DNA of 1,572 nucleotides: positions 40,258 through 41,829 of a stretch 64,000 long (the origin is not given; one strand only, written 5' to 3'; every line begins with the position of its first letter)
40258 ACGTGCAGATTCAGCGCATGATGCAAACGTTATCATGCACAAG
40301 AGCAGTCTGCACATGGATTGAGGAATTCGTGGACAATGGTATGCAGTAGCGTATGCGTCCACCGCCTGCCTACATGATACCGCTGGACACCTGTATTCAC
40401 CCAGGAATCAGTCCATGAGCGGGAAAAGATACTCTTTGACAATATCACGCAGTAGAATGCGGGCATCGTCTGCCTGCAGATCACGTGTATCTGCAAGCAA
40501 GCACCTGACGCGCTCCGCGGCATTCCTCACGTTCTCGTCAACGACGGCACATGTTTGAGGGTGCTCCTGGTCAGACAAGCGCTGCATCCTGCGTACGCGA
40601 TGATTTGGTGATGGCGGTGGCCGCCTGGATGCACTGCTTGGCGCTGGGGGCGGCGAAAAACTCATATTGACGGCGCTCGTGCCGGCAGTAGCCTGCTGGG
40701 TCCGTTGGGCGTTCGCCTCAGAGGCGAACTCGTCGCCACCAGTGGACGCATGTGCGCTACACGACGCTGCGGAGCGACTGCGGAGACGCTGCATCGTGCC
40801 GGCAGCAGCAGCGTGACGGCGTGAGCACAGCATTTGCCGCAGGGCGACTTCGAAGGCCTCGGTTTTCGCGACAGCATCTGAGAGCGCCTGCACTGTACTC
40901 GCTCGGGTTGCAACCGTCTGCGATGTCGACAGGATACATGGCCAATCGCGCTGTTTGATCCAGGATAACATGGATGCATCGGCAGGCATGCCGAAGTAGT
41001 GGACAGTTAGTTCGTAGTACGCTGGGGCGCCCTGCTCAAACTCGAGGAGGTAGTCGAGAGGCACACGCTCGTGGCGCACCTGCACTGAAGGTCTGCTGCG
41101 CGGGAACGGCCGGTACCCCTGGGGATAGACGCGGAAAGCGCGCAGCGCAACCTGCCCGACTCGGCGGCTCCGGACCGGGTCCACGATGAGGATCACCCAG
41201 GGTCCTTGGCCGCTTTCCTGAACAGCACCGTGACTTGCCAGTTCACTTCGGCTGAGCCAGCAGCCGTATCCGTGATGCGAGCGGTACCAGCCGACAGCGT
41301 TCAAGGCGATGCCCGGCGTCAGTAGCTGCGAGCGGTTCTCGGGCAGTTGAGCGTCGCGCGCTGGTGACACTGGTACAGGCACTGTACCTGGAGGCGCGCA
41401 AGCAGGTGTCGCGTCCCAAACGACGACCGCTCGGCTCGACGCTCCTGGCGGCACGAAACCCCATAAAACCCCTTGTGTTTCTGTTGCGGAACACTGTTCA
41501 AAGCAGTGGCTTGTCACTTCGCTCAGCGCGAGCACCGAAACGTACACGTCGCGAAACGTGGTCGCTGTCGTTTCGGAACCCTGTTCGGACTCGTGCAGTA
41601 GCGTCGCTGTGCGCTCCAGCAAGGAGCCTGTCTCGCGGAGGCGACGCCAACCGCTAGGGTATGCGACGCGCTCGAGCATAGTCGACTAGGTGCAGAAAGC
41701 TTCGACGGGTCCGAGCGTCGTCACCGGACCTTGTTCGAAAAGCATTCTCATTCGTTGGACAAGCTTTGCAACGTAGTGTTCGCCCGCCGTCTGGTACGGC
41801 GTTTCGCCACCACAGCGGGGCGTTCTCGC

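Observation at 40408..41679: CSN5/Rpn11-type MPN protein whose JAMM metalloprotease motif is broken (His>Arg, Asp>Glu)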

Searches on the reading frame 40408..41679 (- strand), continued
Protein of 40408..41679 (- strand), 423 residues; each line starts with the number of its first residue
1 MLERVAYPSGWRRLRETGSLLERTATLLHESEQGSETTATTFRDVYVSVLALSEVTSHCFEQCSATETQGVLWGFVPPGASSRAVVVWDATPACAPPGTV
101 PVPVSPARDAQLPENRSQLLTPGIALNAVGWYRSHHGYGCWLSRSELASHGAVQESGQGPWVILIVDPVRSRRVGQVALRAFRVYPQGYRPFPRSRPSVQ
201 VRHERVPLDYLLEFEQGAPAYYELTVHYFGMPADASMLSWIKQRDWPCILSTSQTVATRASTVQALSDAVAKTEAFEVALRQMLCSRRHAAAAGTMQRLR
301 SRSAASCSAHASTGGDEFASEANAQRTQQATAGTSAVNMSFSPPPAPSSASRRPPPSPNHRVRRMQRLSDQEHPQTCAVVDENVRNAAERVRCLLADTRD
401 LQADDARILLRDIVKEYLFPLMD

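Call 35: find_encoding_contigs(protein=P0142, flank=3000, max_places=3)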
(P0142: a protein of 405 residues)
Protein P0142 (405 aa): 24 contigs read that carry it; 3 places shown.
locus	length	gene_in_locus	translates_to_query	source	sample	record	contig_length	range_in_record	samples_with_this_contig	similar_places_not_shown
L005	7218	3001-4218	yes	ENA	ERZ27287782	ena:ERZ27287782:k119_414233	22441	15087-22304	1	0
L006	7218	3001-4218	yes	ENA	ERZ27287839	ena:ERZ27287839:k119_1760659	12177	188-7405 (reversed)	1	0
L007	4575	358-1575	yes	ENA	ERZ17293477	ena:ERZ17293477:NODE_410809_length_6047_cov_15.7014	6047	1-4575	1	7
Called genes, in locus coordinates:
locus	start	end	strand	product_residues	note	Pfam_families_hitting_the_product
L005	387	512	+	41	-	-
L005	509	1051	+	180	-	-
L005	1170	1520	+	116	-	PF01327:Pep_deformylase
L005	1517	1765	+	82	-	PF01327:Pep_deformylase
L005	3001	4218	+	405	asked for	PF01398:JAB, PF18323:CSN5_C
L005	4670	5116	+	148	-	PF02844:GARS_N, PF01071:GARS_A (weak)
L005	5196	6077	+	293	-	PF01071:GARS_A, PF02843:GARS_C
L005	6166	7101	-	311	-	PF00069:Pkinase, PF07714:PK_Tyr_Ser-Thr, PF14531:Kinase-like (faint)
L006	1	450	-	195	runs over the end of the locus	PF12165:Alfin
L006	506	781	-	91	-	-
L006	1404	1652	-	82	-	-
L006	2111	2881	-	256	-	PF13177:DNA_pol3_delta2, PF21960:RCF1-5-like_lid, PF22608:DNAX_ATPase_lid (weak), PF25361:AAA_lid_RFC1 (weak), PF08542:Rep_fac_C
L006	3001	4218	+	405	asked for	PF01398:JAB, PF18323:CSN5_C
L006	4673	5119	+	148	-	PF02844:GARS_N, PF01071:GARS_A (weak)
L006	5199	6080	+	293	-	PF01071:GARS_A, PF02843:GARS_C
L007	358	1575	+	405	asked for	PF01398:JAB, PF18323:CSN5_C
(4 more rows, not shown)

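Call 45: find_encoding_contigs(protein=P0003, flank=1000, max_places=4)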
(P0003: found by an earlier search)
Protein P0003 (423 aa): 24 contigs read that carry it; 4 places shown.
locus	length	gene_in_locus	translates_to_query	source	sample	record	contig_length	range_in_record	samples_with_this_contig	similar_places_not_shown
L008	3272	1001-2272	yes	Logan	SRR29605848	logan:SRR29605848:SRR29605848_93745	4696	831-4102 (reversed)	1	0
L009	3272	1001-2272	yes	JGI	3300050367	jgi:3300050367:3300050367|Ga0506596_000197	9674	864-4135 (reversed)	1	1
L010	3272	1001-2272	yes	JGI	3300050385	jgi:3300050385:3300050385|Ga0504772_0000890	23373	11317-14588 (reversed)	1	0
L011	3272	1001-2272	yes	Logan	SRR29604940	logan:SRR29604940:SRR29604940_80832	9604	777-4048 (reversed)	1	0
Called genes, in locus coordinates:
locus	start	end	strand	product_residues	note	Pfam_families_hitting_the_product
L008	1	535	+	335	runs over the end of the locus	-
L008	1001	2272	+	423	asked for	PF01398:JAB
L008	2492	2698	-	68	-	-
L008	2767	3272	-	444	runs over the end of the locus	?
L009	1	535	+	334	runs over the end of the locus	-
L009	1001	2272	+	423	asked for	PF01398:JAB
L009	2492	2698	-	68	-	-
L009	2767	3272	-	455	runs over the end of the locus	?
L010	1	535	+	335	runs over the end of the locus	-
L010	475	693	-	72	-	-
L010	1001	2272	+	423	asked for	PF01398:JAB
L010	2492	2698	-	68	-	-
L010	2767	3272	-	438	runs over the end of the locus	PF17171:GST_C_6 (faint)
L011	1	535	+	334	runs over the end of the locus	-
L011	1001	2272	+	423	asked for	PF01398:JAB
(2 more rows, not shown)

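Call 46: find_encoding_contigs(protein=P0007, flank=1000, max_places=2)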
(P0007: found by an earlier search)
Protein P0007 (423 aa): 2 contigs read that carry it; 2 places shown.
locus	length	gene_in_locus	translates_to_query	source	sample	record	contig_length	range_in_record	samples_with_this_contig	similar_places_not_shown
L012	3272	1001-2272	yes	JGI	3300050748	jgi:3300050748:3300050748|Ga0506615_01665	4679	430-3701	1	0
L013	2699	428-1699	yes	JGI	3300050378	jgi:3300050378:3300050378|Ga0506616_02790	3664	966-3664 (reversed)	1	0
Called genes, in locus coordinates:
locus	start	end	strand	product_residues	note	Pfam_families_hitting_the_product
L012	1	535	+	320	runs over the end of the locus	?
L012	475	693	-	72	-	-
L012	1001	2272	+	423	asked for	PF01398:JAB (weak)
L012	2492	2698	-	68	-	-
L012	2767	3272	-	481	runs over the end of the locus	PF17171:GST_C_6 (faint)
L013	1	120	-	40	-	?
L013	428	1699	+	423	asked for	PF01398:JAB (weak)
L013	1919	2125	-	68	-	-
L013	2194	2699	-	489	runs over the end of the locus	?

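Call 51: predict_structure(alignment_id=A4)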
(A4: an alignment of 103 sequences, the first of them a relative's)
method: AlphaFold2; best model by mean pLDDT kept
length: 423 residues; sequences in the alignment: 103
mean_pLDDT: 65.4   pTM: 0.53
mean pLDDT of the five models: 65.4, 65.1, 63.0, 62.7, 60.0
residues with pLDDT >= 90: 32; 70-90: 142; 50-70: 150; < 50: 99
segments of 3 or more residues with pLDDT < 50: 1-32, 253-255, 300-315, 333-373
pLDDT, mean of each block of 10 residues (from residue 1): 37 45 43 54 88 88 79 84 83 72 59 63 76 81 78 69 89 83 86 63 67 82 89 66 56 51 71 86 84 61 44 50 59 41 38 38 37 54 72 65 62 60 47
secondary structure, 60 per line:
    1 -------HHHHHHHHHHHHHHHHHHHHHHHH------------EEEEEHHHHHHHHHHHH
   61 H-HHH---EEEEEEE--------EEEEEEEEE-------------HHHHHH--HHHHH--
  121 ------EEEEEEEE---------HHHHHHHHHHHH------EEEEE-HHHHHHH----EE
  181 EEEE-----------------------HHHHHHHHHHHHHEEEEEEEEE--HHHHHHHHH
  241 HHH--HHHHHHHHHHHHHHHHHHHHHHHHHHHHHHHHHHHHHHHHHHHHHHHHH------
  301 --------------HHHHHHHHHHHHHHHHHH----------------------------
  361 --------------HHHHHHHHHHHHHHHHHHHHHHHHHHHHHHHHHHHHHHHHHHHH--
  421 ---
elements in order: H8-31 E44-48 H49-61 E69-75 E84-92 H106-111 H114-118 E127-134 H144-155 E162-166 H168-174 E179-184 H208-220 E221-229 H232-243 H246-294 H315-332 H375-418

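Call 53: fold_search(model_id=the predicted structure, library=pdb)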
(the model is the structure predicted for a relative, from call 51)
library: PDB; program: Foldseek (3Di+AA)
matches with E <= 10: 350; with E <= 0.001: 209
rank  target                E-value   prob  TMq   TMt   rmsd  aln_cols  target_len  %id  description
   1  9qo4_E                4.9e-19  1.00  0.43  0.58  14.7       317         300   25  Dissociation-state-3 of 9-subunit CSN and SCF (SKP1-SKP2-CKS1) complex (released 2026-02-04)
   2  9qo6_E                5.2e-19  1.00  0.43  0.59   8.2       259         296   28  9-subunit COP9 signalosome complex (released 2026-02-04)
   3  9e5z_E                9.7e-19  1.00  0.43  0.59  14.0       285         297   27  Cryo-EM structure of COP9 signalosome (released 2025-12-03)
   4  9ph4_E                1.0e-18  1.00  0.41  0.56  14.3       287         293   27  Cryo-EM structure of COP9 signalosome in complex with CSN5i-1a (released 2025-12-03)
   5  9is6_E                1.3e-18  1.00  0.41  0.56  10.1       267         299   25  CryoEM structure of Plant-Complex-C-5b (released 2025-07-23)
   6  4d10_E                2.4e-18  1.00  0.43  0.59  19.0       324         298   25  Crystal structure of the COP9 signalosome (released 2014-07-23)
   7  9qo3_E                2.8e-18  1.00  0.42  0.58   7.4       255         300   28  Dissociation-state-2 of 9-subunit CSN and SCF (SKP1-SKP2-CKS1) complex (released 2026-02-18)
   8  9qo0_E                3.8e-18  1.00  0.39  0.55  12.6       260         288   27  Pre-activated 9-subunit COP9 signalosome and neddylated SCF (Skp1-Skp2-Cks1) complex structure (released 2026-02-18)
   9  9e81_E                6.2e-18  1.00  0.41  0.58   8.4       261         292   28  Cryo-EM structure of COP9 signalosome in complex with CSN5i-3 (released 2025-12-03)
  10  9eg8_E                2.0e-17  1.00  0.38  0.54  19.4       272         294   26  Cryo-EM structure of COP9 signalosome precatalytic state with neddylated cullin-4A (released 2025-12-03)
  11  8h3a_E                1.1e-16  1.00  0.41  0.55  21.2       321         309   24  Cryo-EM Structure of the KBTBD2-CRL3~N8(removed)-CSN complex (released 2023-10-11)
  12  5m5q                  1.2e-16  1.00  0.37  0.69   5.8       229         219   27  COPS5(2-257) IN COMPLEX WITH A AZAINDOLE (COMPOUND 4) (released 2017-01-11)
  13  9egl_E                1.3e-16  1.00  0.39  0.54  19.0       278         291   25  Cryo-EM structure of COP9 signalosome precatalytic state with neddylated cullin-3 (released 2025-12-03)
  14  9efq_E                1.8e-16  1.00  0.39  0.56  20.0       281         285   24  Cryo-EM structure of COP9 signalosome precatalytic state with neddylated cullin-2 (released 2025-12-03)
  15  9efm_E                2.4e-16  1.00  0.38  0.51  19.8       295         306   24  Cryo-EM structure of COP9 signalosome precatalytic state with neddylated cullin-1 (released 2025-12-03)
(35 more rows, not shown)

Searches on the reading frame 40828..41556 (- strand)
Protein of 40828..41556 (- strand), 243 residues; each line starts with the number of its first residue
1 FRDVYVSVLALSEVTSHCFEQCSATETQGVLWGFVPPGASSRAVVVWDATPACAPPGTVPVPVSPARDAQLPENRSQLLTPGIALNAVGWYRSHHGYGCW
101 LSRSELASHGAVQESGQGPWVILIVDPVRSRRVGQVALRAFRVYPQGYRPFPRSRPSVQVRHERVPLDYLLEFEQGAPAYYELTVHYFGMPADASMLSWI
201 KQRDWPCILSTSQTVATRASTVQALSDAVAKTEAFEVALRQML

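Call 10: find_homologous_proteins(query=window:40828-41556:-, max_evalue=1e-10)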
Query seq(243 aa) (243 aa): 7 proteins with E <= 1e-10 among 3091 candidates.
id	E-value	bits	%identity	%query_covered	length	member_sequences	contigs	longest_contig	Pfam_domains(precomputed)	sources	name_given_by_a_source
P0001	1.7e-160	550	100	100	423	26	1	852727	PF01398.27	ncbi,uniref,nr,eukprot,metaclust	ncbi:similar to COP9 signalosome subunit Csn5 [Cyanidioschyzon merolae strain 10D]|uniref:Similar to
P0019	2.6e-66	242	50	100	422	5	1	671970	PF01398.27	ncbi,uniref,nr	ncbi:COP9 signalosome complex subunit 5 [Cyanidiococcus yangmingshanensis]|uniref:COP9 signalosome c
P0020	5.6e-19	87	33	64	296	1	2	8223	PF18323.7,PF01398.27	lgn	-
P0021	9.3e-18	83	26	97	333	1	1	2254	PF18323.7,PF01398.27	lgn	-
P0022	2.2e-17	82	28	99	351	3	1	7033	PF18323.7,PF01398.27,PF14464.12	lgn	-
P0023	5.1e-16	77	32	60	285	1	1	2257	PF18323.7,PF01398.27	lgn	-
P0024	1.3e-15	76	26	98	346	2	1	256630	PF18323.7,PF01398.27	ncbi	ncbi:MAG: hypothetical protein Q9159_000675 [Coniocarpon cinnabarinum]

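Call 21: find_encoding_contigs(protein=P0019, flank=10000, max_places=3)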
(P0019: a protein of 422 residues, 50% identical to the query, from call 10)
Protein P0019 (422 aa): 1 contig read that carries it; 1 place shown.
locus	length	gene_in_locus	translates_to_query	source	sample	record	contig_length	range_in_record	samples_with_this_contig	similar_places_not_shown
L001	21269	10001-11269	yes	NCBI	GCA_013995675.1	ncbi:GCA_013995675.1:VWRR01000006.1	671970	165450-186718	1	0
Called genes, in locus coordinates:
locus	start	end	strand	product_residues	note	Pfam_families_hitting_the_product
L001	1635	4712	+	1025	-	PF00415:RCC1 (faint), PF25390:WD40_RLD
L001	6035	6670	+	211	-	PF05832:DUF846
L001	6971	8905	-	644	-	-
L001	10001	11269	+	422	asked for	PF01398:JAB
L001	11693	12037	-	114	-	-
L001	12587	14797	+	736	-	PF00501:AMP-binding, PF23562:AMP-binding_C_3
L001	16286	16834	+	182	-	PF00281:Ribosomal_L5, PF00673:Ribosomal_L5_C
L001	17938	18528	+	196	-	-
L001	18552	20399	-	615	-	PF02142:MGS, PF01808:AICARFT_IMPCHas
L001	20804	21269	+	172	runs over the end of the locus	-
